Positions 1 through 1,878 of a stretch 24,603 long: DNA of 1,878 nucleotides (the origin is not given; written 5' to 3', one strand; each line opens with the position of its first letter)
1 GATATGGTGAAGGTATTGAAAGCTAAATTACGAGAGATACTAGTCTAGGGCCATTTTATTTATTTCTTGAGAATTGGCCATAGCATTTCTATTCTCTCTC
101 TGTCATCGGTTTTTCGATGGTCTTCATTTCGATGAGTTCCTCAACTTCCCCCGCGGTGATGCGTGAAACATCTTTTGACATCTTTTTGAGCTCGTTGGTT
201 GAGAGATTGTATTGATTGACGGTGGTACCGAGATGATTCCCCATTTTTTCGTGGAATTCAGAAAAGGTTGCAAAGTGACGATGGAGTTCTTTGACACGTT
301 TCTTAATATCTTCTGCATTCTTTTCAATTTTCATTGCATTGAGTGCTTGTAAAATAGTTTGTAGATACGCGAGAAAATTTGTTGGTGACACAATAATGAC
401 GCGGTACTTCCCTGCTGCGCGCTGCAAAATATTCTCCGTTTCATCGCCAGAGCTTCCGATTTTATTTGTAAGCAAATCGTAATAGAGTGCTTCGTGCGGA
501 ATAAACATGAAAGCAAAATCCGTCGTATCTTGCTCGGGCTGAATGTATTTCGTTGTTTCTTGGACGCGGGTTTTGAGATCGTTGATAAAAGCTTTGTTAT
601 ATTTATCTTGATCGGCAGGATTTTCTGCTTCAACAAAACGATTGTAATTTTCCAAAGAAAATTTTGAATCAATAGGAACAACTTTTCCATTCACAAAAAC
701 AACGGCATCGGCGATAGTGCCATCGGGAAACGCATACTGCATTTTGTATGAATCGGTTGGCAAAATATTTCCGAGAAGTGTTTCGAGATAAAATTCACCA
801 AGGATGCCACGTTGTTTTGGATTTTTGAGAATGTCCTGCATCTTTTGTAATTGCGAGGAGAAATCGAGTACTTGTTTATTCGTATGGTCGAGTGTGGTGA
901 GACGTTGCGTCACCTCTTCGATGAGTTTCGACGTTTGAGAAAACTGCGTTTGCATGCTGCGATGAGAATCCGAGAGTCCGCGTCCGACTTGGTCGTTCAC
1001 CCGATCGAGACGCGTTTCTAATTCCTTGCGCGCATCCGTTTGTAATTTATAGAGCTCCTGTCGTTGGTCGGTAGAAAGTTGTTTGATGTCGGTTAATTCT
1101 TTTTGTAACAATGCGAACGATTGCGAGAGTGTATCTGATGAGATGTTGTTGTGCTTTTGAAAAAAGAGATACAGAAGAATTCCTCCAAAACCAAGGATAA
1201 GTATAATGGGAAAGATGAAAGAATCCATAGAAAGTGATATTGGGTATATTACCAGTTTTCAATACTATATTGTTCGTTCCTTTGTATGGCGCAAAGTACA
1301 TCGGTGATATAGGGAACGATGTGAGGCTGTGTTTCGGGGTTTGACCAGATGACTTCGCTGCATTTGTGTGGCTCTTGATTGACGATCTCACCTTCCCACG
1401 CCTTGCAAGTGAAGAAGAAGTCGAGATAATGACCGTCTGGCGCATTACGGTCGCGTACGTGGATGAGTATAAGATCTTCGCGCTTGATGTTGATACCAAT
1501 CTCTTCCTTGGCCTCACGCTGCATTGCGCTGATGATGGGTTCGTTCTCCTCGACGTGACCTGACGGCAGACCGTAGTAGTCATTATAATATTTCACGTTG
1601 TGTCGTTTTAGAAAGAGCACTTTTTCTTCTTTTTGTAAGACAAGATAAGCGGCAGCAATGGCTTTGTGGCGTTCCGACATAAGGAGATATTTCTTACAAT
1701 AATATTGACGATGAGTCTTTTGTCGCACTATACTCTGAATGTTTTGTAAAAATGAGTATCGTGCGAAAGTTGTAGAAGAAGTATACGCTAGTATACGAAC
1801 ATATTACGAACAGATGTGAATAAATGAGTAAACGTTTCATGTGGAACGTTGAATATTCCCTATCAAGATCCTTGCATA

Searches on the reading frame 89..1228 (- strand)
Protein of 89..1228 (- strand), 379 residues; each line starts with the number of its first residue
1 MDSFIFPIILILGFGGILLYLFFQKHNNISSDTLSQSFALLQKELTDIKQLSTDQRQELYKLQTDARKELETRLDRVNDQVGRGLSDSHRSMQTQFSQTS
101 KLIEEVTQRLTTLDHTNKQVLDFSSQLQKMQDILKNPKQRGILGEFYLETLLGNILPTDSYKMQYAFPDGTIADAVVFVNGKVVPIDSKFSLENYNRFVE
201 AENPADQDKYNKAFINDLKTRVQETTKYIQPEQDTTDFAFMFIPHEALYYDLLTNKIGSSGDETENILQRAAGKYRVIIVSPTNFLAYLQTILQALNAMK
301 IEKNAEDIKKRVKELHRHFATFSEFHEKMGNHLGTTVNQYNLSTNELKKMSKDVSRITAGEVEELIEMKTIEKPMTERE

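Call 8: search_protein_families(library=pfam, proteins=[window:89-1228:-])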
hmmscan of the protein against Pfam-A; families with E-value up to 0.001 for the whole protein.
window:89-1228:- (379 aa): 1 family
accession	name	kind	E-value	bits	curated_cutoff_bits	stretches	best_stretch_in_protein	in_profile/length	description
PF02646.22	RmuC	-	6.5e-54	183.4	26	1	73-357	2-281/291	RmuC family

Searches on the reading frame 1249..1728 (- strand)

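Call 8: search_protein_families(library=pfam, proteins=[window:1249-1728:-])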
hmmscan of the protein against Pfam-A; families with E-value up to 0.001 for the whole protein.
window:1249-1728:- (159 aa): 2 families
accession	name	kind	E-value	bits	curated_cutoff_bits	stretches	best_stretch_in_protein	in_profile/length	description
PF00293.34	NUDIX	-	7.2e-16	58.8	21.1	1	24-132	4-116/134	NUDIX domain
PF14815.12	NUDIX_4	-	0.00085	19.5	35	0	28-84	2-56/113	NUDIX domain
